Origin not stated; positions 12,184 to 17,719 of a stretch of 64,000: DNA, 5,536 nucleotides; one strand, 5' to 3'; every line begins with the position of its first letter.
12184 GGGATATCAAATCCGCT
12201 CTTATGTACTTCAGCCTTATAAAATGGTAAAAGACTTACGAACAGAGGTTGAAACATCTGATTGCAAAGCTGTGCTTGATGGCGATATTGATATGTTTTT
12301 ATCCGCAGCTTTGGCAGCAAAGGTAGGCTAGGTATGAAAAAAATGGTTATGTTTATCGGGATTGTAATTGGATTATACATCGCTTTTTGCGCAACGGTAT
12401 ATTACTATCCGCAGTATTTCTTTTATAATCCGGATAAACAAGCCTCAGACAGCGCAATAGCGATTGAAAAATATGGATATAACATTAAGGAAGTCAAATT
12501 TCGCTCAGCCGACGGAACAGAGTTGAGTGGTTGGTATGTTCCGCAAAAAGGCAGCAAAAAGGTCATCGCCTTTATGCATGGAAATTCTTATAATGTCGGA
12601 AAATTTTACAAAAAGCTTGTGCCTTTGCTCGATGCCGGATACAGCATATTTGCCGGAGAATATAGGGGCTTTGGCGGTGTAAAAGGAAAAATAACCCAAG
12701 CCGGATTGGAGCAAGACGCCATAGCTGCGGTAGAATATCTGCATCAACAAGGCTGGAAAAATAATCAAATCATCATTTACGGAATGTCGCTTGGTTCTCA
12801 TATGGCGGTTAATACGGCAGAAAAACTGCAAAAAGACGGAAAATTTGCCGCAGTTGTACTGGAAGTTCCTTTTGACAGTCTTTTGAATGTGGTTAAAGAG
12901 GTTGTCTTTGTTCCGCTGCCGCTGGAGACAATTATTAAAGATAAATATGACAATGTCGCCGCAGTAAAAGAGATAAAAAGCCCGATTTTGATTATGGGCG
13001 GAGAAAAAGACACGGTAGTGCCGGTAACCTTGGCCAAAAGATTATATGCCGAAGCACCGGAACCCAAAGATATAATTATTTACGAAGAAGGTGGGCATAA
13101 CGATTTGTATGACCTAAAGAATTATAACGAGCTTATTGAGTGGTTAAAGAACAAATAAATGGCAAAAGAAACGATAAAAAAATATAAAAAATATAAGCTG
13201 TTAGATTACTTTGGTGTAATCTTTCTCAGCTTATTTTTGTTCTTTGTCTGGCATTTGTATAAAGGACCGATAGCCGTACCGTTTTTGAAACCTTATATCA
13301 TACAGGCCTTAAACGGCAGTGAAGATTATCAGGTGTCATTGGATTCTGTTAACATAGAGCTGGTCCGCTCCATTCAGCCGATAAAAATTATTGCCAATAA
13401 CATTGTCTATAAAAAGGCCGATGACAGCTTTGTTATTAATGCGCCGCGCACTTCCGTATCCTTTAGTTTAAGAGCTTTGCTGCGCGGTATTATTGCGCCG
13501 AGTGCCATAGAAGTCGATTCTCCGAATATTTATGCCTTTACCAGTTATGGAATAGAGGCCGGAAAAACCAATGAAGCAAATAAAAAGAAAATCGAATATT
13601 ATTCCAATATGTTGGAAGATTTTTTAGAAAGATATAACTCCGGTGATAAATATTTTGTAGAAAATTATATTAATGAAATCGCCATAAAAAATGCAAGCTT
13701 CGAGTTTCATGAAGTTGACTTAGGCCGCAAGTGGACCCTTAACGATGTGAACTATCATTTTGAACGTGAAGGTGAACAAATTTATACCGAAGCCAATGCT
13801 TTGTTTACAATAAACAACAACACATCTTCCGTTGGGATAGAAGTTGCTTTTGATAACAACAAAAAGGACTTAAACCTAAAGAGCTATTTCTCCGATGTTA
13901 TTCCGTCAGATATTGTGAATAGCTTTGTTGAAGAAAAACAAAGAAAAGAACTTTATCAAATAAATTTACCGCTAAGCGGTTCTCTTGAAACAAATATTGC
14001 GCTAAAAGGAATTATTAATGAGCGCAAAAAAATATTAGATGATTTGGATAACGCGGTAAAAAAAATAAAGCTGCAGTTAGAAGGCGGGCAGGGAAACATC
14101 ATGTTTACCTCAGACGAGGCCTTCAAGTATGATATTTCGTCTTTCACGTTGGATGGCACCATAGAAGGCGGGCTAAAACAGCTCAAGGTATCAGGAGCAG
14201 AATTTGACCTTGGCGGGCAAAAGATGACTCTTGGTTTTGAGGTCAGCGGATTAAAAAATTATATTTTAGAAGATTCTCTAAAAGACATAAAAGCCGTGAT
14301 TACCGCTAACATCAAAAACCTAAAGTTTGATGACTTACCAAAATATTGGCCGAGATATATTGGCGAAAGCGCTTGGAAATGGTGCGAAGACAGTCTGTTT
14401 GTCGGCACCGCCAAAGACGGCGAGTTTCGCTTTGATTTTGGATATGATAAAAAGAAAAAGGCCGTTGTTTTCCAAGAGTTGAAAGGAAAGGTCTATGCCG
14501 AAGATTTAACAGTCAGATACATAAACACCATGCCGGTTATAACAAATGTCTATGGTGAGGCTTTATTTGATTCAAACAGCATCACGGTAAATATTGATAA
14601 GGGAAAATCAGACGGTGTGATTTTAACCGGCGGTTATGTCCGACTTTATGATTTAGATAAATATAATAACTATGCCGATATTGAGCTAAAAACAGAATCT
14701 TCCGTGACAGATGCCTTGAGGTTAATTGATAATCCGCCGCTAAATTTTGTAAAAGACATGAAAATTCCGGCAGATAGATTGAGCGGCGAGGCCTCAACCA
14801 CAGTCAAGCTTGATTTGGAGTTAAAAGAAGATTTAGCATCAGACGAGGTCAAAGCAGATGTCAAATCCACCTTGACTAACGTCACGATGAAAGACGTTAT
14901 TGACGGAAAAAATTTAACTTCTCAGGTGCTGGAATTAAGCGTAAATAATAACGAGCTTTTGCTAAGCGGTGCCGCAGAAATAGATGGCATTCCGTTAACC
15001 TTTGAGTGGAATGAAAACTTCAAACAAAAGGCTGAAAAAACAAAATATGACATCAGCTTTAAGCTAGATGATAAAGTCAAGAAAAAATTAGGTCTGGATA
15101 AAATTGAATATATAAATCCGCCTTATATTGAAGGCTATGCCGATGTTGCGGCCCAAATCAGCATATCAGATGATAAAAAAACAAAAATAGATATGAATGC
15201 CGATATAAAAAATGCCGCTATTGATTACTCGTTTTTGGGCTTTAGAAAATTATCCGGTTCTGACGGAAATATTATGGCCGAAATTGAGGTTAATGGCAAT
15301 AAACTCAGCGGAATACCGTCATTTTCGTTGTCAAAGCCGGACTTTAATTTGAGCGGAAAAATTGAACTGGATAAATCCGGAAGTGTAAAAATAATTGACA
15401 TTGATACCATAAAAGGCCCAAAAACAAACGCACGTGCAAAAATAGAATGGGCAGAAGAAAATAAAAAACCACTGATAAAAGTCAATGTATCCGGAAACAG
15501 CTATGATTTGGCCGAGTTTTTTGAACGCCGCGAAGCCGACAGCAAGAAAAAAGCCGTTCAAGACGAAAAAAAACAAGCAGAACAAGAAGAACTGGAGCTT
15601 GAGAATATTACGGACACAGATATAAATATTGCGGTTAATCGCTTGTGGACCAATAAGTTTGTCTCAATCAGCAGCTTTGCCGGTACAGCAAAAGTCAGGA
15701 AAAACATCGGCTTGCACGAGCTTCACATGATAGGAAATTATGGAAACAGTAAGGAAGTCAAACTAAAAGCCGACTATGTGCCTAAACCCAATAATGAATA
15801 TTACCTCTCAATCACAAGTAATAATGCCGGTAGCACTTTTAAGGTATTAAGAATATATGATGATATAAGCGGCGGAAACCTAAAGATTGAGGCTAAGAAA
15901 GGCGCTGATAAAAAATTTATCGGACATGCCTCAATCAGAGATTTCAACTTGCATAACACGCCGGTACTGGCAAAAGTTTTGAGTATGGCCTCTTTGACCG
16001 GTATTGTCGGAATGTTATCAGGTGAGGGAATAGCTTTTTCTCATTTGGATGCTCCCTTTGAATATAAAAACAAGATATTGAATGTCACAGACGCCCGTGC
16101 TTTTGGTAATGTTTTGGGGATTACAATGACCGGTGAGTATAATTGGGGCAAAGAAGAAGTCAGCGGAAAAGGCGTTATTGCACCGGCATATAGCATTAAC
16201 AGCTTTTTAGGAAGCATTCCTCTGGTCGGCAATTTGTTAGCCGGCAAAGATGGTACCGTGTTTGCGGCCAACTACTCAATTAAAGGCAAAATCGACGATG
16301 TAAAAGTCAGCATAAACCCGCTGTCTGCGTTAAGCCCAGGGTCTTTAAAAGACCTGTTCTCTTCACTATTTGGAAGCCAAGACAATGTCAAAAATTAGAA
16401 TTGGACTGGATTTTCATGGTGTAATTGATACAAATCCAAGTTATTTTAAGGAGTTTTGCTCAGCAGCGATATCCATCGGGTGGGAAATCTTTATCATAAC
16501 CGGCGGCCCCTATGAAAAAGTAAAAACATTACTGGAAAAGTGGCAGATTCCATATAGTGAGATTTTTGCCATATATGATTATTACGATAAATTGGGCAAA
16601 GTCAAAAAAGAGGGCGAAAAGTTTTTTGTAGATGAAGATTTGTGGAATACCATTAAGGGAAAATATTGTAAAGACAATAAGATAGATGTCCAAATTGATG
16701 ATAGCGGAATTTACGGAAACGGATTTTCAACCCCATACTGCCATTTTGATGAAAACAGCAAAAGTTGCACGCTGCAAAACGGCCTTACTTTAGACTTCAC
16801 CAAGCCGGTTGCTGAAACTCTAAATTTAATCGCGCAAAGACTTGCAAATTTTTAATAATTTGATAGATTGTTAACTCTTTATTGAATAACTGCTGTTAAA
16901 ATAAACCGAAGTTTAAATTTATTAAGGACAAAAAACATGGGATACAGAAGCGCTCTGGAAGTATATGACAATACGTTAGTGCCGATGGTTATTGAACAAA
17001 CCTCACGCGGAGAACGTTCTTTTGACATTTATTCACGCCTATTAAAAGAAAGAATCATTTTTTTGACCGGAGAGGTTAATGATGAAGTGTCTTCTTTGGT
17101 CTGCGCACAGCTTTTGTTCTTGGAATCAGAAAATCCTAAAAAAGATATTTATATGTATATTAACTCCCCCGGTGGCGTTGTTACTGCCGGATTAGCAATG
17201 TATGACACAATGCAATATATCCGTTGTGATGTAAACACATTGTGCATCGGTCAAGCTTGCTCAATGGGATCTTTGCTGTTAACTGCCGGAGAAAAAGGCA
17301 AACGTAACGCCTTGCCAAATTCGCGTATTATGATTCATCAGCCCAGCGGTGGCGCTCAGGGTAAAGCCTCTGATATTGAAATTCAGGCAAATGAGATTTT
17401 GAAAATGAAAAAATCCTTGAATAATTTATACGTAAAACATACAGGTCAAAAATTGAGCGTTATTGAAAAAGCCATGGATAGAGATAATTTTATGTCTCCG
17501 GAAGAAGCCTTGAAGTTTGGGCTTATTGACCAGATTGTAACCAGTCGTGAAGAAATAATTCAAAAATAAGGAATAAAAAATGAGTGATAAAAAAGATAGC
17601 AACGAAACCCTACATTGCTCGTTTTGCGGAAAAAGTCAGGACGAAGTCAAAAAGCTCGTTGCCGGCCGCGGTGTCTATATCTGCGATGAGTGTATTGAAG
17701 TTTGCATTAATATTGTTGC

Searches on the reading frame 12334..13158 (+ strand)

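Call 8: search_protein_families(library=ncbifam, proteins=[window:12334-13158:+], max_evalue=0.00001)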
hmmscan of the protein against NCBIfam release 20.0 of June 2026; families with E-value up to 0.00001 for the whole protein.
window:12334-13158:+ (274 aa): 4 families
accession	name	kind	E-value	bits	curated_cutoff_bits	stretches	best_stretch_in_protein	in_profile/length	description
NF050089.1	i_nPHAscl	equivalog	1.8e-11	43.7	300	0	210-261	225-276/288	intracellular short-chain-length polyhydroxyalkanoate depolymerase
NF047920.1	lactonase_UilS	equivalog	2.7e-11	43.7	400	0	204-269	209-275/285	UilS family quorum-quenching N-acyl-homoserine lactonase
TIGR01738.1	bioH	equivalog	2.3e-07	30.7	206.95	0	204-256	177-228/245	pimeloyl-ACP methyl ester esterase BioH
TIGR02427.1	protocat_pcaD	equivalog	2.1e-06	27.3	255.85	0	206-255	184-232/251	3-oxoadipate enol-lactonase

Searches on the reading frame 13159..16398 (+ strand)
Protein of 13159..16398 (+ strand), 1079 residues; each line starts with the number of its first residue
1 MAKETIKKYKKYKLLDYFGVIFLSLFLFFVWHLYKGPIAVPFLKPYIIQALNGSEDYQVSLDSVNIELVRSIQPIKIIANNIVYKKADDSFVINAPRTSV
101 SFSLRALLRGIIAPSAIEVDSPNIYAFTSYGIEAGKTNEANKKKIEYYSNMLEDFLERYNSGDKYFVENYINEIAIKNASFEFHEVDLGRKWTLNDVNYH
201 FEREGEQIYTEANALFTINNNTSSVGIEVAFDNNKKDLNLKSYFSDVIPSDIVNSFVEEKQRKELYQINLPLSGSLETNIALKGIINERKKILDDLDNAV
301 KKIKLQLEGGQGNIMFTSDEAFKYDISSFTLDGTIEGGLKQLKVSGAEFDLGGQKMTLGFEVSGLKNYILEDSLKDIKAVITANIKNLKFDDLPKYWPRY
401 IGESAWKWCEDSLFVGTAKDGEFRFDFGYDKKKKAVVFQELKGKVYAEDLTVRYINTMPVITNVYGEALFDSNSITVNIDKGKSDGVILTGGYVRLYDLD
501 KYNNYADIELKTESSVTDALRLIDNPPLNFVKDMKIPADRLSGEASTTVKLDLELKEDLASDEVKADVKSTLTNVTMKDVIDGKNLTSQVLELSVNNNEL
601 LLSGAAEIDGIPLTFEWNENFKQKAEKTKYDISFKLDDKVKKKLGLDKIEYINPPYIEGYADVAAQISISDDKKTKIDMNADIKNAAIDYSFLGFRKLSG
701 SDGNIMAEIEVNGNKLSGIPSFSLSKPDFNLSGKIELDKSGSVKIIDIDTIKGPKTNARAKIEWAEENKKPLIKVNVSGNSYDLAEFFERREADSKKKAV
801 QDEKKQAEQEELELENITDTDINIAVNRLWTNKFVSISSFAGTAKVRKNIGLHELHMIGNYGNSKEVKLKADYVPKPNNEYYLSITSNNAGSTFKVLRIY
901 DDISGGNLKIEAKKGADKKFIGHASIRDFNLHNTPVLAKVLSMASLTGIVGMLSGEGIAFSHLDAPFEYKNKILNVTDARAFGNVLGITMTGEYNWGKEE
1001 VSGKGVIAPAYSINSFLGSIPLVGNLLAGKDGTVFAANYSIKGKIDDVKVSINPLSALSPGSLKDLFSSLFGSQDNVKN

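Call 8: search_protein_families(library=ncbifam, proteins=[window:13159-16398:+], max_evalue=0.00001)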
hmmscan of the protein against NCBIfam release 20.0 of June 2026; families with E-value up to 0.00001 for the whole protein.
window:13159-16398:+ (1079 aa): 1 family
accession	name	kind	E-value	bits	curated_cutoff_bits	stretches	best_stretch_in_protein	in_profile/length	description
TIGR02099.1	TIGR02099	equivalog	1.2e-11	43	519.15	1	378-717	485-818/1260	YhdP family protein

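Call 65: search_protein_families(library=pfam, proteins=[window:13159-16398:+], max_evalue=0.1)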
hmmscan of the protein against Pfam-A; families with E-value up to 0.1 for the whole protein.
window:13159-16398:+ (1079 aa): 3 families
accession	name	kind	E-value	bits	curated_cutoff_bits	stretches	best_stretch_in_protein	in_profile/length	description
PF13116.12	YhdP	-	5.7e-42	144.2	46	2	380-700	474-789/1224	YhdP protein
PF16270.11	DUF4923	-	0.033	14.5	22.8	0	291-368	58-133/176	Lipocalin-like domain (DUF4923)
PF21437.2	CbiG-like_linker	-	0.092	13.4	27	0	597-644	24-71/78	CbiG-like, linker domain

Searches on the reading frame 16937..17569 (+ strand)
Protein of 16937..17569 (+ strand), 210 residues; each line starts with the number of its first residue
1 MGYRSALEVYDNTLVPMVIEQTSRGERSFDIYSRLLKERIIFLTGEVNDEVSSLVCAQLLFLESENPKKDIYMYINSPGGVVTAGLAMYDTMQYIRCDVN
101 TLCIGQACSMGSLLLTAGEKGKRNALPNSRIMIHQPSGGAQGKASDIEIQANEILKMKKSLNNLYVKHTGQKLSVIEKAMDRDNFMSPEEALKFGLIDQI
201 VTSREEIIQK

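Call 8: search_protein_families(library=ncbifam, proteins=[window:16937-17569:+], max_evalue=0.00001)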
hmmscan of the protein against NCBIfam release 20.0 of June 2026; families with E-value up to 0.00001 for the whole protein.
window:16937-17569:+ (210 aa): 10 families
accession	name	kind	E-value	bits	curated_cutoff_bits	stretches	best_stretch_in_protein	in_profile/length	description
NF001368.0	PRK00277.1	subfamily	2.8e-104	347.3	249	1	11-206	5-200/203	ATP-dependent Clp protease proteolytic subunit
TIGR00493.1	clpP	equivalog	2.5e-97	324.2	308.6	1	13-202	2-191/192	ATP-dependent Clp endopeptidase proteolytic subunit ClpP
NF009205.0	PRK12553.1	subfamily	1.7e-81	272.8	228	1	12-207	11-208/211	ATP-dependent Clp protease proteolytic subunit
NF009203.0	PRK12551.1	equivalog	3.9e-80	268.2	359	1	14-204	1-191/196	ATP-dependent Clp protease proteolytic subunit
NF011090.0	PRK14513.1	equivalog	2.9e-78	262.3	347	1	13-205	2-194/201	ATP-dependent Clp protease proteolytic subunit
NF011091.0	PRK14514.1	equivalog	3e-70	236.3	361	1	11-203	27-219/221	ATP-dependent Clp endopeptidase proteolytic subunit ClpP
NF009204.0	PRK12552.1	equivalog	1e-55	188.6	263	1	30-207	22-218/225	ATP-dependent Clp protease proteolytic subunit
NF011089.0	PRK14512.1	equivalog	8.6e-52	175.8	251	1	31-208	21-198/200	ATP-dependent Clp protease proteolytic subunit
NF045540.1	scaf_prot_MCP1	exception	7.6e-29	100.9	475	1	65-205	27-165/652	ClpP-like prohead protease/major capsid protein fusion protein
NF045542.1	Clp_rel_HeadMat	equivalog_domain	3.2e-28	98.7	120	1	57-200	20-165/165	head maturation protease, ClpP-related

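Call 92: find_encoding_contigs(protein=window:16937-17569:+, flank=10000, max_places=10)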
Protein window:16937-17569:+ (210 aa): 21 contigs read that carry it; 10 places shown.
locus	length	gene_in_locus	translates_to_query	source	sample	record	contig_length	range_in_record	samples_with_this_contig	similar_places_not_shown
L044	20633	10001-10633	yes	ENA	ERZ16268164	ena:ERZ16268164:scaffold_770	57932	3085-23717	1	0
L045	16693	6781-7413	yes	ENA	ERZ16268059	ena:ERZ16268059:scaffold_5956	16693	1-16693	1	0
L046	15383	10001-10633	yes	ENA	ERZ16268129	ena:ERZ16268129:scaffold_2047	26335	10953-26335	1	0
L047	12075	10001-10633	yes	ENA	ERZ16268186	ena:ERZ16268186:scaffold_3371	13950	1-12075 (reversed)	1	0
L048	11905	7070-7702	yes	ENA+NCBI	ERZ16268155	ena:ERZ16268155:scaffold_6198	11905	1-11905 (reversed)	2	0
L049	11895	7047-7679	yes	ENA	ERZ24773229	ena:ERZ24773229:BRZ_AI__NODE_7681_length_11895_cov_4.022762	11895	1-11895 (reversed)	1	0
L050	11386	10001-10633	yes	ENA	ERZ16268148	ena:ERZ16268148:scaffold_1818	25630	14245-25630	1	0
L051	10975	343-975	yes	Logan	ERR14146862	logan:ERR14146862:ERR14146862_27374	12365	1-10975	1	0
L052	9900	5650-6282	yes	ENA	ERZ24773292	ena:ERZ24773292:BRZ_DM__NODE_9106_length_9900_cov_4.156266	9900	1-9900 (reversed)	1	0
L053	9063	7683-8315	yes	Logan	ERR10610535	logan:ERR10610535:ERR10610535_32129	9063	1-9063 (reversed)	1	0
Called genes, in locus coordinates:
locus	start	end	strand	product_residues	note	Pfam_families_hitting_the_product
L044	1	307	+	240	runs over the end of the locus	PF05494:MlaC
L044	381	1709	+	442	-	PF00749:tRNA-synt_1c, PF19269:Anticodon_2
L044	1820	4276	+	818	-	PF00912:Transgly, PF17092:PCB_OB, PF00905:Transpeptidase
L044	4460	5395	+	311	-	PF03462:PCRF, PF00472:RF-1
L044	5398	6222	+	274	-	PF02129:Peptidase_S15 (weak), PF20434:BD-FAE (weak), PF00561:Abhydrolase_1 (weak), PF12146:Hydrolase_4, PF12697:Abhydrolase_6 (faint), PF00326:Peptidase_S9, PF01738:DLH (weak), PF12146:Hydrolase_4 (weak)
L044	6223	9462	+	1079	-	PF13116:YhdP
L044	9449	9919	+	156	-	-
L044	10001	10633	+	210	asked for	PF00574:CLP_protease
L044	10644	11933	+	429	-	PF06689:zf-C4_ClpX, PF01078:Mg_chelatase (faint), PF00004:AAA, PF07724:AAA_2, PF07728:AAA_5 (faint), PF10431:ClpB_D2-small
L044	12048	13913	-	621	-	PF13623:SurA_N_2, PF13624:SurA_N_3, PF13145:Rotamase_2, PF00639:Rotamase, PF13616:Rotamase_3, PF00639:Rotamase (weak), PF13145:Rotamase_2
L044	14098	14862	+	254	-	PF00121:TIM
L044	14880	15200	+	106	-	PF03840:SecG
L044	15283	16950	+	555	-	PF06418:CTP_synth_N, PF00117:GATase, PF07722:Peptidase_C26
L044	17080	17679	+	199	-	PF07017:PagP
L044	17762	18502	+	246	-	-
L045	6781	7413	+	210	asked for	PF00574:CLP_protease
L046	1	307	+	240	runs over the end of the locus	PF05494:MlaC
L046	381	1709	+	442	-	PF00749:tRNA-synt_1c, PF19269:Anticodon_2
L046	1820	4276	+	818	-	PF00912:Transgly, PF17092:PCB_OB, PF00905:Transpeptidase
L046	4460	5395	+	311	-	PF03462:PCRF, PF00472:RF-1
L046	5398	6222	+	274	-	PF05448:AXE1 (faint), PF02129:Peptidase_S15 (weak), PF20434:BD-FAE (weak), PF00561:Abhydrolase_1, PF12146:Hydrolase_4, PF00326:Peptidase_S9, PF01738:DLH (weak), PF12146:Hydrolase_4 (weak), +1 more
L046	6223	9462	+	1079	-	PF13116:YhdP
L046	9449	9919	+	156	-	-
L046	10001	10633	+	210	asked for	PF00574:CLP_protease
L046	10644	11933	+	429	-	PF06689:zf-C4_ClpX, PF01078:Mg_chelatase (faint), PF00004:AAA, PF07724:AAA_2, PF07728:AAA_5 (faint), PF10431:ClpB_D2-small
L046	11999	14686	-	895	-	-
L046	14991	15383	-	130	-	?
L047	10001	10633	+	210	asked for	PF00574:CLP_protease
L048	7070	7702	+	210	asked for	PF00574:CLP_protease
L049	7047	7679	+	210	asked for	PF00574:CLP_protease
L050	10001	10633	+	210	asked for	PF00574:CLP_protease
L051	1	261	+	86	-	?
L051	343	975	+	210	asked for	PF00574:CLP_protease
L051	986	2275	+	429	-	PF06689:zf-C4_ClpX, PF01078:Mg_chelatase (faint), PF00004:AAA, PF07724:AAA_2, PF07728:AAA_5 (faint), PF10431:ClpB_D2-small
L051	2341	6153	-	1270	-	PF00270:DEAD, PF04851:ResIII, PF00271:Helicase_C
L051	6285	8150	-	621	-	PF13623:SurA_N_2, PF13624:SurA_N_3, PF13145:Rotamase_2, PF00639:Rotamase, PF13616:Rotamase_3, PF00639:Rotamase (weak), PF13145:Rotamase_2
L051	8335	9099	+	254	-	PF00121:TIM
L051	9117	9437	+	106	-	PF03840:SecG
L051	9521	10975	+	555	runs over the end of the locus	PF06418:CTP_synth_N, PF00117:GATase, PF07722:Peptidase_C26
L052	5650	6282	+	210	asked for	PF00574:CLP_protease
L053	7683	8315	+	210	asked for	PF00574:CLP_protease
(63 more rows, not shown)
